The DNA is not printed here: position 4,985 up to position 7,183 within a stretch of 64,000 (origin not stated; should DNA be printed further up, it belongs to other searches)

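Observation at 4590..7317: Homogenised ~540-nt block (CDS 3' end + 287-nt spacer with terminator and promoter region) repeated at 4590-5134 and 6780-7317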

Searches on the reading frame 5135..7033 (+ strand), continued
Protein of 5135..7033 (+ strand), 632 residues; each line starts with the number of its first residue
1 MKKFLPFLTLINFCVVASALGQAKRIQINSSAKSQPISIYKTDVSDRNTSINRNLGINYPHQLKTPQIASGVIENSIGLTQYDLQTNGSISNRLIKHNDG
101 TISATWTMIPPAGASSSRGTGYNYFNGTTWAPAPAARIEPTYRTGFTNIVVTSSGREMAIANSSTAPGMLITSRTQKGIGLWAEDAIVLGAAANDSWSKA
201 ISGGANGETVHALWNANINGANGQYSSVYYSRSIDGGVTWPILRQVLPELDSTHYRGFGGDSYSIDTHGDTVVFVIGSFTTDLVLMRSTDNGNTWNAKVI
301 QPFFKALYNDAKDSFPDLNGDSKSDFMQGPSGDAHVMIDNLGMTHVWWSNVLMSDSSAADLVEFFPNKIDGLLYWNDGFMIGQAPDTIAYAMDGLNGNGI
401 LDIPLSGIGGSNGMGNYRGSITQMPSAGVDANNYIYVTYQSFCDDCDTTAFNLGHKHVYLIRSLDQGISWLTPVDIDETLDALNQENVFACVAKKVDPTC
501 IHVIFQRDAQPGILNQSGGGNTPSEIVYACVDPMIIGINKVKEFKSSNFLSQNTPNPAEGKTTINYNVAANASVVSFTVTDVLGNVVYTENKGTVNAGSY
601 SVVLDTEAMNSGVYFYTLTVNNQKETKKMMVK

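Call 25: find_related_loci(query=A1, collection=genome_contigs, flank=10000)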
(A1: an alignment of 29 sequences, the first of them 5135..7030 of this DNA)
Query A1 (632 aa) in genome_contigs; peptide patterns used: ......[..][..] (x = any residue, [..] = any of these).
600 stretches matched a pattern (row limit reached: there are more); 573 encode a relative of the query (tblastn E <= 1e-3); the best 80 are kept; 79 distinct loci.
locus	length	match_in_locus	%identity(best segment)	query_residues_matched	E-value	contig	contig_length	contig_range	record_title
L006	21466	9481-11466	48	1-632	4e-171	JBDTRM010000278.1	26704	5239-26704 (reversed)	MAG: Bacteroidia bacterium isolate cluster3_bin.247 NODE_5694_length_26704_cov_8.791775, whole genome shotgun sequence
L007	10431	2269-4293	40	2-632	2e-132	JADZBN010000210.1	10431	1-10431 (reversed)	MAG: Bacteroidia bacterium isolate SJ676 c_000001589462, whole genome shotgun sequence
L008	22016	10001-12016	42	1-632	3e-130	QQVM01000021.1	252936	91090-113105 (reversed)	MAG: Bacteroidetes bacterium isolate MA_BCD_1 c_000000000014, whole genome shotgun sequence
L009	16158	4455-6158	52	70-632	4e-169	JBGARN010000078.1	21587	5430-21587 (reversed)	MAG: Bacteroidia bacterium isolate MAG_MBR_H10.98 MBRH10-98_opera_contig_8316, whole genome shotgun sequence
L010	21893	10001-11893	38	1-632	6e-120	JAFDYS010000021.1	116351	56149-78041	MAG: Bacteroidetes bacterium isolate SZAS-60 BACT-AMP-14__21__length-116351, whole genome shotgun sequence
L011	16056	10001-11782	41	74-632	2e-117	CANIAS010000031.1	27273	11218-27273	MAG: Bacteroidetes bacterium isolate RE-9nov16-37 genome assembly, contig: RE-9nov16-C3213, whole genome shotgun sequenc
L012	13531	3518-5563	37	1-632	3e-115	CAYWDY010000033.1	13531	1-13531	MAG TPA_asm: uncultured Flavobacteriales bacterium isolate SRP193358_co1_741 genome assembly, contig: NODE_12606_length_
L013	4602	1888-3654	42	72-632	4e-116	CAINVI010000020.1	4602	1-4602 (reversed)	MAG: uncultured Bacteroidetes bacterium isolate ErkenSummer_bin-6362 genome assembly, contig: bin-6362:020/399, whole ge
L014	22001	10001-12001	36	1-632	3e-109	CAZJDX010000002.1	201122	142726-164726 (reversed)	MAG TPA_asm: uncultured Flavobacteriales bacterium isolate SRP239054_co1_88 genome assembly, contig: NODE_32_length_2011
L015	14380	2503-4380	36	21-632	8e-106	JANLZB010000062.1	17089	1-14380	MAG: Bacteroidota bacterium isolate OTE_14_metabat.108 OTE_14_k141_4694353, whole genome shotgun sequence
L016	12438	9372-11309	35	1-632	3e-104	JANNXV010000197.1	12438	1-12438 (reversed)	MAG: Bacteroidota bacterium isolate VAR_34_metabat_144 VAR_34_k141_1534239, whole genome shotgun sequence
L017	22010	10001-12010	35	1-632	4e-104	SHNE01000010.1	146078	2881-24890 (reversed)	MAG: Bacteroidetes bacterium isolate Bin7_1 c_000000000038, whole genome shotgun sequence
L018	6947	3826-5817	35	1-632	2e-103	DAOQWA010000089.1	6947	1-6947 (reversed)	MAG TPA_asm: Bacteroidia bacterium isolate AMR_MDS_1074 NODE_11994_length_6947_cov_5.548462, whole genome shotgun sequen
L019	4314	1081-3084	36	1-631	2e-102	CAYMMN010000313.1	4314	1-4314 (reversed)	MAG TPA_asm: uncultured Flavobacteriales bacterium isolate SRP173033_co2_63 genome assembly, contig: NODE_16774_length_4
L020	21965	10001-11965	35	1-632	3e-100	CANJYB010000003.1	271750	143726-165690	MAG: Bacteroidetes bacterium isolate RH-23may17-974 genome assembly, contig: RH-23may17-C150, whole genome shotgun seque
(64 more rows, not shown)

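Call 32: predict_structure(alignment_id=A1)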
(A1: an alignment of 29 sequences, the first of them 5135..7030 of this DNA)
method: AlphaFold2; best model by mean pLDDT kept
length: 632 residues; sequences in the alignment: 29
mean_pLDDT: 77.0   pTM: 0.72
mean pLDDT of the five models: 77.0, 76.9, 76.8, 76.4, 74.1
residues with pLDDT >= 90: 170; 70-90: 308; 50-70: 74; < 50: 80
segments of 3 or more residues with pLDDT < 50: 1-3, 12-69, 515-519, 537-546
pLDDT, mean of each block of 10 residues (from residue 1): 50 42 29 36 32 30 40 85 61 88 89 81 92 81 87 94 87 92 89 82 94 78 81 94 91 84 90 92 94 94 86 82 82 92 93 79 80 86 79 65 61 71 92 92 72 79 84 74 73 91 85 49 83 55 45 81 84 83 83 83 87 86 80 79
secondary structure, 60 per line:
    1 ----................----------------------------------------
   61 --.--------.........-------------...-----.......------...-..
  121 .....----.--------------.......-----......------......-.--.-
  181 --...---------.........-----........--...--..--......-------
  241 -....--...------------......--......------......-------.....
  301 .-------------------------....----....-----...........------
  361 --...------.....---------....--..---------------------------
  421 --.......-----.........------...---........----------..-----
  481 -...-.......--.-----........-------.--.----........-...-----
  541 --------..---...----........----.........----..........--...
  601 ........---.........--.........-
elements in order: H5-20 E72-80 E94-96 E102-108 E119-125 E145-151 E157-162 E169-174 E183-185 E195-203 E209-216 E219-221 E228-233 E242-245 E263-268 E271-276 E283-288 E296-301 E327-330 E335-338 E344-354 E363-365 E372-376 E386-389 E423-429 E435-443 E456-463 E486-492 E501-508 E524-531 E554-556 E561-568 E573-581 E586-595 E598-605 E612-620 E623-631

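Call 36: fold_search(model_id=the predicted structure, library=pdb)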
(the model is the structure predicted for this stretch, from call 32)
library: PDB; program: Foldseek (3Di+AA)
matches with E <= 10: 1490; with E <= 0.001: 219
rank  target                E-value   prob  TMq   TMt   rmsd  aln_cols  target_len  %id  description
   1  5mum                  1.7e-10  1.00  0.42  0.64   7.4       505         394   12  Glycoside Hydrolase BACINT_00347 (released 2017-04-26)
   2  3h6j                  2.4e-10  1.00  0.34  0.45  13.9       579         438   12  Crystal structure of a putative neuraminidase from Pseudomonas aeruginosa (released 2009-05-12)
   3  5m11                  3.1e-10  1.00  0.34  0.29  13.8       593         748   11  Structural and functional probing of PorZ, an essential bacterial surface component of the type-IX secretion system of h (released 2016-11-09)
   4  4irt                  6.0e-10  1.00  0.42  0.62   7.8       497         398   12  Crystal structure of a putative neuraminidase (BACOVA_03493) from Bacteroides ovatus ATCC 8483 at 1.74 A resolution (released 2013-03-13)
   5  2bzd_A                6.3e-10  1.00  0.30  0.31  14.6       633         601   10  Galactose recognition by the carbohydrate-binding module of a bacterial sialidase. (released 2005-08-19)
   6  2w38                  8.6e-10  1.00  0.34  0.47  14.1       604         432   12  Crystal structure of the pseudaminidase from Pseudomonas aeruginosa (released 2008-12-23)
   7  1mz6                  1.1e-09  1.00  0.32  0.32  16.1       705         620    9  Trypanosoma rangeli sialidase in complex with the inhibitor DANA (released 2002-10-16)
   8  5mvh                  1.5e-09  1.00  0.40  0.59   8.0       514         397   12  Glycoside Hydrolase BACCELL_00856 (released 2017-04-26)
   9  9eob                  2.7e-09  1.00  0.32  0.34  14.7       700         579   11  Engineered GH181 sialidase from Akkermansia muciniphila (released 2025-03-26)
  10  1mz5                  2.9e-09  1.00  0.34  0.34  15.4       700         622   10  Trypanosoma rangeli sialidase (released 2002-10-16)
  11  1wcq_A                3.2e-09  1.00  0.30  0.31  15.8       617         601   11  Mutagenesis of the Nucleophilic Tyrosine in a Bacterial Sialidase to Phenylalanine. (released 2005-10-12)
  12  5muk                  3.5e-09  1.00  0.38  0.59   8.2       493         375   12  Glycoside Hydrolase BT3686 (released 2017-04-26)
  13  8du5_A                4.1e-09  1.00  0.31  0.48   9.3       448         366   11  Murine sialidase-1 (NEU1) (released 2023-05-31)
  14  8axs_B                7.6e-09  1.00  0.33  0.35  14.0       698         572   11  Sialidases and Fucosidases of Akkermansia muciniphila are key for rapid growth on colonic mucin and nutrient sharing a (released 2023-03-01)
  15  8axi_B                7.6e-09  1.00  0.32  0.34  14.6       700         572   11  Sialidases and Fucosidases of Akkermansia muciniphila are key for rapid growth on colonic mucin and nutrient sharing a (released 2023-03-01)
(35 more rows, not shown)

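Call 45: find_encoding_contigs(protein=P0017, flank=8000, max_places=8)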
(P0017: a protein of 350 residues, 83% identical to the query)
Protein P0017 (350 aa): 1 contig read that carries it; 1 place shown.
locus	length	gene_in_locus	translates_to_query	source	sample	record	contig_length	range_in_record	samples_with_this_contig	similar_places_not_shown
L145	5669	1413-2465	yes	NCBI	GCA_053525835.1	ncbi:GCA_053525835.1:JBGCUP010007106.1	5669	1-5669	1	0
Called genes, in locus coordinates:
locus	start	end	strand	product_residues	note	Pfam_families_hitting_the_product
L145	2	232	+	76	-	?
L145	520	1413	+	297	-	-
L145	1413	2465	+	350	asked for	PF13860:FlgD_ig (weak), PF18962:Por_Secre_tail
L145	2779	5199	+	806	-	PF00676:E1_dh, PF02779:Transket_pyr, PF02780:Transketolase_C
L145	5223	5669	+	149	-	?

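Call 46: find_encoding_contigs(protein=P0006, flank=8000, max_places=6)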
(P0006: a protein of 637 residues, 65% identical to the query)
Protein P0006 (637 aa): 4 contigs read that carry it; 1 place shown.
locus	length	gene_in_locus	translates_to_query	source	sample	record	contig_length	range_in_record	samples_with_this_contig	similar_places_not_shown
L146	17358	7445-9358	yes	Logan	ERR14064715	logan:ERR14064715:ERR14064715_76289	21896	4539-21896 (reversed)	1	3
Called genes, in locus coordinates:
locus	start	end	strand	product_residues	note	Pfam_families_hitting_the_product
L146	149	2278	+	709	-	PF00403:HMA, PF00122:E1-E2_ATPase, PF00702:Hydrolase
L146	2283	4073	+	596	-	PF13439:Glyco_transf_4, PF13579:Glyco_trans_4_4 (weak), PF20706:GT4-conflict, PF00534:Glycos_transf_1, PF13692:Glyco_trans_1_4, PF13649:Methyltransf_25 (faint), PF08241:Methyltransf_11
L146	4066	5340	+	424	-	PF01943:Polysacc_synt (faint)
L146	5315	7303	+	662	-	PF12481:DUF3700 (weak), PF13522:GATase_6, PF13537:GATase_7, PF00733:Asn_synthase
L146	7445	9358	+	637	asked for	PF13088:BNR_2 (faint), PF13860:FlgD_ig (faint), PF18962:Por_Secre_tail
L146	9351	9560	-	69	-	-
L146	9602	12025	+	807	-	PF00676:E1_dh, PF02779:Transket_pyr, PF02780:Transketolase_C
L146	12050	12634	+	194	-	PF01467:CTP_transf_like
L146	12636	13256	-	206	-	PF00005:ABC_tran, PF02463:SMC_N, PF13304:AAA_21 (faint)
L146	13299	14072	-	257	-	PF25084:LbH_EIF2B (faint), PF25087:GMPPB_C (weak), PF00132:Hexapep, PF13720:Acetyltransf_11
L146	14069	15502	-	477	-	PF03331:LpxC, PF22817:ApeP-like (weak), PF07977:FabA, PF22818:ApeI-like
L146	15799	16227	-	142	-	PF11396:PepSY_like (weak)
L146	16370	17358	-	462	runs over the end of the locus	PF00890:FAD_binding_2 (weak), PF01134:GIDA (faint), PF01266:DAO (faint), PF07992:Pyr_redox_2, PF12831:FAD_oxidored (weak), PF13738:Pyr_redox_3, PF00070:Pyr_redox, PF02852:Pyr_redox_dim, +2 more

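Call 51: search_solved_structures(query=A1, max_evalue=0.01)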
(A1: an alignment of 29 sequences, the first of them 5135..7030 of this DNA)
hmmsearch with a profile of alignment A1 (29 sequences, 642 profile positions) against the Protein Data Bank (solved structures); distinct sequences matched with E-value up to 0.01: 25.
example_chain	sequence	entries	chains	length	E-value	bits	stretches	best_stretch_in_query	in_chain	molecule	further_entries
2cn3_A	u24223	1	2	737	8.1e-09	37.7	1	224-306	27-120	BETA-1,4-XYLOGLUCAN HYDROLASE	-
2cn2_A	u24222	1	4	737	1.1e-08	37.3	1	224-306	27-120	BETA-1,4-XYLOGLUCAN HYDROLASE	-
6myv_A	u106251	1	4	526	1.6e-05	26.8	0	462-485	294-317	Sialidase26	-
6mrv_B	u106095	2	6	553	2.4e-05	26.3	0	462-485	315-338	Sialidase26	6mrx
8glj_D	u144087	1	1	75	2.8e-05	26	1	564-640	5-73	Por secretion system C-terminal sorting domain-containing protein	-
2xcy_A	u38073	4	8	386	6.2e-05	24.9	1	427-482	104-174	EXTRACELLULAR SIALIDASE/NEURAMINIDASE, PUTATIVE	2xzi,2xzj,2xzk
4m4u_A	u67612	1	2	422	7.3e-05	24.6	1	427-482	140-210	Extracellular sialidase/neuraminidase, putative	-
4m4n_A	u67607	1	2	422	8.1e-05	24.5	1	427-482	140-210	Extracellular sialidase/neuraminidase, putative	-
4q6k_A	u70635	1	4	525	0.00019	23.2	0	462-485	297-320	BNR/Asp-box repeat protein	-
4fj6_A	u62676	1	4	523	0.00021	23.1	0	462-484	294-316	glycoside hydrolase family 33, candidate sialidase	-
4bbw_A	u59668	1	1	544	0.00022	23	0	463-485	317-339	SIALIDASE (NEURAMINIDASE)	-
7qxo_A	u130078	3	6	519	0.00024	22.9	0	454-484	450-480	BNR/Asp-box repeat protein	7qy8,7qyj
7qy9_A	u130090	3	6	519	0.00027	22.8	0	454-484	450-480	BNR/Asp-box repeat protein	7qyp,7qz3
9db6_A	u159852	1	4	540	0.00046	22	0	461-485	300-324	BNR/Asp-box repeat protein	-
8glk_D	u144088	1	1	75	0.00051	21.9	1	564-641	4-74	Endonuclease I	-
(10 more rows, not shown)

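Call 60: find_encoding_contigs(protein=P0131, flank=10000, max_places=6)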
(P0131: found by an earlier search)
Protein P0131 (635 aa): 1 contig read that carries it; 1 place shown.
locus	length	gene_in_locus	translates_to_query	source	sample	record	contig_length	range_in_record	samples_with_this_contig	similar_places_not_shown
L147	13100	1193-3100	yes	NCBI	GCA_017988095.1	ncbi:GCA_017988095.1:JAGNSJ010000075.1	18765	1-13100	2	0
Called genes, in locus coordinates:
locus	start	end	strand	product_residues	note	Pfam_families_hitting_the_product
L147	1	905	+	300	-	PF13860:FlgD_ig (weak), PF18962:Por_Secre_tail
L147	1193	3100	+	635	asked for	PF13860:FlgD_ig (weak), PF18962:Por_Secre_tail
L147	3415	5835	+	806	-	PF00676:E1_dh, PF02779:Transket_pyr, PF02780:Transketolase_C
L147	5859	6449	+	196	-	PF01467:CTP_transf_like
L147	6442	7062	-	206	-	PF00005:ABC_tran, PF02463:SMC_N (faint), PF13304:AAA_21 (faint)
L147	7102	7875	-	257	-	PF25084:LbH_EIF2B (faint), PF25087:GMPPB_C (weak), PF00132:Hexapep, PF14602:Hexapep_2 (weak), PF00132:Hexapep, PF13720:Acetyltransf_11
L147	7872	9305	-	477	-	PF03331:LpxC, PF22817:ApeP-like (weak), PF07977:FabA, PF22818:ApeI-like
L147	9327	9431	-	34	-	-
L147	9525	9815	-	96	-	PF00581:Rhodanese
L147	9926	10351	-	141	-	-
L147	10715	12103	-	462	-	PF00890:FAD_binding_2 (weak), PF01134:GIDA (weak), PF01266:DAO (faint), PF07992:Pyr_redox_2, PF12831:FAD_oxidored, PF13738:Pyr_redox_3, PF00070:Pyr_redox, PF02852:Pyr_redox_dim, +3 more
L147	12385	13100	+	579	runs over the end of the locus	PF17899:Peptidase_M61_N, PF05299:Peptidase_M61, PF17820:PDZ_6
